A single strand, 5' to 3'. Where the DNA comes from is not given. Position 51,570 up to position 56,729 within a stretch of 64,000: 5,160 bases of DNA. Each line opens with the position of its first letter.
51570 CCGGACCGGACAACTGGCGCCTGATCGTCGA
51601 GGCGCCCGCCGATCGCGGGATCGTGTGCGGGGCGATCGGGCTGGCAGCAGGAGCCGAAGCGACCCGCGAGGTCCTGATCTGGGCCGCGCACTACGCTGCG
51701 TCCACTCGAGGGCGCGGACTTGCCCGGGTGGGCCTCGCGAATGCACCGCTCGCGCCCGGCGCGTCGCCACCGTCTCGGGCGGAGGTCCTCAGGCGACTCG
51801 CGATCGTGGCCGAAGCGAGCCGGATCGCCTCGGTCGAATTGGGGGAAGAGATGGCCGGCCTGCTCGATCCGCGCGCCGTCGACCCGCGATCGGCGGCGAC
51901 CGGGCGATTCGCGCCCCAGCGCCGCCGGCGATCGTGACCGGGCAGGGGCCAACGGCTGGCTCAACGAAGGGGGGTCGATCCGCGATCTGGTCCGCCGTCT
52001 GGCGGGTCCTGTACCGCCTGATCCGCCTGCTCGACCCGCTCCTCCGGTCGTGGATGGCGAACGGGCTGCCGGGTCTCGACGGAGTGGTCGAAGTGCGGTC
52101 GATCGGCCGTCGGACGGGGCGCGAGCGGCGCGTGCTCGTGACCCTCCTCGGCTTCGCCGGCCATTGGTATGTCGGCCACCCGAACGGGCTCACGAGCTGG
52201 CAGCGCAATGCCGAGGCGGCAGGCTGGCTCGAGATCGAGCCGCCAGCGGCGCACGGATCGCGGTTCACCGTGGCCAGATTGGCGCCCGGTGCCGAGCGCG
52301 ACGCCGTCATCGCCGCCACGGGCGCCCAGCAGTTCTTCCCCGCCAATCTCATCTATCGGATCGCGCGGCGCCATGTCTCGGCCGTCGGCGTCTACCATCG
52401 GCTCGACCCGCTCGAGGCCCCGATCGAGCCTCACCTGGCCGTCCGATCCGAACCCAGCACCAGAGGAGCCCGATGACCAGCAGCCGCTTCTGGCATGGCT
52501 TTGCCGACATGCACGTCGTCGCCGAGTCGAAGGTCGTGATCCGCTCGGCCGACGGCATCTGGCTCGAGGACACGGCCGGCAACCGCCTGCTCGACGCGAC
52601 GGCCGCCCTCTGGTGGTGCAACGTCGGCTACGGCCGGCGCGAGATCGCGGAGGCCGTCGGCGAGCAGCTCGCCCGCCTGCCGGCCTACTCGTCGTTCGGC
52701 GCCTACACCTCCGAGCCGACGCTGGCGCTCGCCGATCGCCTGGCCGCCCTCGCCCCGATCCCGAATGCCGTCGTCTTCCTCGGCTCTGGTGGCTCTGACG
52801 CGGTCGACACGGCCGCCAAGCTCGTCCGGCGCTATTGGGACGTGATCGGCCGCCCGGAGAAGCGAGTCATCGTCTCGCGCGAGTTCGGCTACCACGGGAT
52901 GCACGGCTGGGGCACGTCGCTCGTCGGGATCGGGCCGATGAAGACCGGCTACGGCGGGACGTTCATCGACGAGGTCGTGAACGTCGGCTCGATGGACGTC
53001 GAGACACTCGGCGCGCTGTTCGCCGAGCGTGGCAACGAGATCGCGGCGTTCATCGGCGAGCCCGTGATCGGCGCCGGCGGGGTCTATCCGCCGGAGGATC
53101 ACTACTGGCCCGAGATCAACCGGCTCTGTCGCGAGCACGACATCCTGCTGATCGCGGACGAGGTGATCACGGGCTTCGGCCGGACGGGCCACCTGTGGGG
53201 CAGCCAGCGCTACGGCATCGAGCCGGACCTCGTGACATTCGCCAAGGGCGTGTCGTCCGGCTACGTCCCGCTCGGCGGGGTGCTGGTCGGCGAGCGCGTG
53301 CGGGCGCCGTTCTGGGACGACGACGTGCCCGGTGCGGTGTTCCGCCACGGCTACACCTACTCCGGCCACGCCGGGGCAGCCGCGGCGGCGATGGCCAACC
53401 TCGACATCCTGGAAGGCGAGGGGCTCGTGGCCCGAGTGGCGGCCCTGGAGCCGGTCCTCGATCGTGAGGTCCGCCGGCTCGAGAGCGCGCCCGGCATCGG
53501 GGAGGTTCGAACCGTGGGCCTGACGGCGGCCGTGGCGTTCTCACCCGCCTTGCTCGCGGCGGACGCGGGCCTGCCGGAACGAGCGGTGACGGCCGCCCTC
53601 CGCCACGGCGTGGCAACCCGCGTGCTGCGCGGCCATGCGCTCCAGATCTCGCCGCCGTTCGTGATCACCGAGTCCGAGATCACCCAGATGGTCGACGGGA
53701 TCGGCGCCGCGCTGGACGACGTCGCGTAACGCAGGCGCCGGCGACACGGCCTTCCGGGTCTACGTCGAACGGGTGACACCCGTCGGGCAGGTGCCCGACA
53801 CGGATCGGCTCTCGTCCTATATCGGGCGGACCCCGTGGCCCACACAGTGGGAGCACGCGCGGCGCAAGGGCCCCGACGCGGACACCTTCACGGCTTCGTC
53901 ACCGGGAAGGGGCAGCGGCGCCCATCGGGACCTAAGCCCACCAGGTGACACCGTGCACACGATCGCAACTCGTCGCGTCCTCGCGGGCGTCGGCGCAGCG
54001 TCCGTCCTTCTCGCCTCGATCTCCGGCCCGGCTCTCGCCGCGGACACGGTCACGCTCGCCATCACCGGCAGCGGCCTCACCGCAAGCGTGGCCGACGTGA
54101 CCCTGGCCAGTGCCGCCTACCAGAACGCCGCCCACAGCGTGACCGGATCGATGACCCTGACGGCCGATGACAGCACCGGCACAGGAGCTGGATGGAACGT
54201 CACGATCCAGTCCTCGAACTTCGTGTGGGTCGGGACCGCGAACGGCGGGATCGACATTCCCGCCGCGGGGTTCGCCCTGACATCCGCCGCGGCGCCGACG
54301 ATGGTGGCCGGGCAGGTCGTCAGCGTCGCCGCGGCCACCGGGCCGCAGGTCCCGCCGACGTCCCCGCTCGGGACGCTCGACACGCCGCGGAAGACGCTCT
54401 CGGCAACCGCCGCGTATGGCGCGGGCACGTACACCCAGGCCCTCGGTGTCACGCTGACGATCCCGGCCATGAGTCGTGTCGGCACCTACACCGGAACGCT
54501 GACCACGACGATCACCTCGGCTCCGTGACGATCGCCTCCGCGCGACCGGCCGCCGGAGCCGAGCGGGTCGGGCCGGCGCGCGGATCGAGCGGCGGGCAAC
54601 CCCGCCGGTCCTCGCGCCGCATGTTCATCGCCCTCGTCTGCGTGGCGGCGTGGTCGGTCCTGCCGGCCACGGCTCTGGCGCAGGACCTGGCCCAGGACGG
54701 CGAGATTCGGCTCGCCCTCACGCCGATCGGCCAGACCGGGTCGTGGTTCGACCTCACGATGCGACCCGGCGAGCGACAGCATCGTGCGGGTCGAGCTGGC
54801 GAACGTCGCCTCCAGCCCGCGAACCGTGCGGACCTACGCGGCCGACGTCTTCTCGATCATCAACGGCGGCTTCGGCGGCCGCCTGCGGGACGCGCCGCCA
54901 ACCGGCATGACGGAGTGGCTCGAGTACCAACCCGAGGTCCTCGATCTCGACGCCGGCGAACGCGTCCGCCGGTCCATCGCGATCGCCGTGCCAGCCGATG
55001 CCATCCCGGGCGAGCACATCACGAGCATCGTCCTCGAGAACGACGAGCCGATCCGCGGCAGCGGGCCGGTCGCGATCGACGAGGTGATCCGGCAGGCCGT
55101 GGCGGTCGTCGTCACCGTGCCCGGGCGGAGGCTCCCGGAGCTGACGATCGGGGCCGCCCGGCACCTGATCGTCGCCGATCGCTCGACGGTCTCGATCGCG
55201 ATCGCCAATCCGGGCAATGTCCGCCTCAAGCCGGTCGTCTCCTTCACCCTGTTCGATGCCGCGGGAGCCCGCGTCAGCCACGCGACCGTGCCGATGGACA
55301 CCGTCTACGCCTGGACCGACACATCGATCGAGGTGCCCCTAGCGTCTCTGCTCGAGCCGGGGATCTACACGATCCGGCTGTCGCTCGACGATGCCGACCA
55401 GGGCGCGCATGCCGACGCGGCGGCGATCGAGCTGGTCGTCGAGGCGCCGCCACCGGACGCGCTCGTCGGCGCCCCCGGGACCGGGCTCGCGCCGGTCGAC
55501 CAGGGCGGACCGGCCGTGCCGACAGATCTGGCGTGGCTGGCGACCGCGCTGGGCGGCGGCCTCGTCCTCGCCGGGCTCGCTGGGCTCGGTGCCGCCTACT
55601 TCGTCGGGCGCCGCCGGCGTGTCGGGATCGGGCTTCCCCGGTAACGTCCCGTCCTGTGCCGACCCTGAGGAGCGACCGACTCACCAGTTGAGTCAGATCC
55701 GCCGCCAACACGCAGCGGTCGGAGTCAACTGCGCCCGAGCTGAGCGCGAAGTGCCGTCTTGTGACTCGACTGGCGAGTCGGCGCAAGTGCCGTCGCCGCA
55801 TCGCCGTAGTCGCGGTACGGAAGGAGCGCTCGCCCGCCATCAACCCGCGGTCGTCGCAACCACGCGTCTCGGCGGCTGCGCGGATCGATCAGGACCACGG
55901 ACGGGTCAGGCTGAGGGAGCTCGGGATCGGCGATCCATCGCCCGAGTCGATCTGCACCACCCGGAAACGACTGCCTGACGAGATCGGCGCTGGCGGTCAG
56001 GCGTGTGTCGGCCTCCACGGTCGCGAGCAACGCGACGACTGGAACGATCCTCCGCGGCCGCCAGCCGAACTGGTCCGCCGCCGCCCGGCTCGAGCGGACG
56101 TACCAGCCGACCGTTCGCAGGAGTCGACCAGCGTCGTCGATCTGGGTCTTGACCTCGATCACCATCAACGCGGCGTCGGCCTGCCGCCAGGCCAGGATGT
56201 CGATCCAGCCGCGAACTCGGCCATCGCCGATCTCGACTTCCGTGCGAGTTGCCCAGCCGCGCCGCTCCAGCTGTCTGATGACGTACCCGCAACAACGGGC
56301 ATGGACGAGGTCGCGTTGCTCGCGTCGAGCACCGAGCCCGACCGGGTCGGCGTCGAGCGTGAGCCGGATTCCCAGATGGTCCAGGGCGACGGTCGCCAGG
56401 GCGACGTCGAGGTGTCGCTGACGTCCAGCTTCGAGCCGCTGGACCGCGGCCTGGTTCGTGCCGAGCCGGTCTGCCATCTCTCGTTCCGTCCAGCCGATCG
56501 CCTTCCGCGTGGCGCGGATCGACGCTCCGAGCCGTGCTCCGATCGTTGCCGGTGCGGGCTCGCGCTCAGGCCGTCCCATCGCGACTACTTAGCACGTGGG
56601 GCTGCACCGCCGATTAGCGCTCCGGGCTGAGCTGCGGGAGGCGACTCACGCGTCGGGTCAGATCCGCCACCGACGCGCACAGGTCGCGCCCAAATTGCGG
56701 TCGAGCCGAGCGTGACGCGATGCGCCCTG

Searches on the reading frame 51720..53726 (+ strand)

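Call 28: search_protein_families(library=pfam, proteins=[window:51720-53726:+], max_evalue=0.01)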
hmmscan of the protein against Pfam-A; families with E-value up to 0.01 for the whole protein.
window:51720-53726:+ (669 aa): 1 family
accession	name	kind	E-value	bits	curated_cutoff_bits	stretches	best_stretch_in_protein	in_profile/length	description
PF00202.27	Aminotran_3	-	2.8e-73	247.4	30.5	1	271-665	10-403/403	Aminotransferase class-III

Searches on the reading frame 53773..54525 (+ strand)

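Call 28: search_protein_families(library=pfam, proteins=[window:53773-54525:+], max_evalue=0.01)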
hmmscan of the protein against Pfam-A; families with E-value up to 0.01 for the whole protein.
window:53773-54525:+ (251 aa): 1 family
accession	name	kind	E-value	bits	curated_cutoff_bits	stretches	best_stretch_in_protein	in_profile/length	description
PF13731.11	WxL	-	3e-05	24.6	25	1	128-251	89-214/214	WxL domain surface cell wall-binding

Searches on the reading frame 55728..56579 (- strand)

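Call 28: search_protein_families(library=pfam, proteins=[window:55728-56579:-], max_evalue=0.01)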
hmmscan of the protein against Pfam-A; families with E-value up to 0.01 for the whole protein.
window:55728-56579:- (284 aa): 3 families
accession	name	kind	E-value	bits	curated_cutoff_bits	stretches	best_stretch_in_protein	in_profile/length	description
PF01381.28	HTH_3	-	1.4e-06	28.7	23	1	21-73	1-52/55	Helix-turn-helix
PF13744.12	HTH_37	-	9.9e-06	25.7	27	1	14-76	16-78/80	Helix-turn-helix domain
PF13560.12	HTH_31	-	2.5e-05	25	27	1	16-70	1-55/64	Helix-turn-helix domain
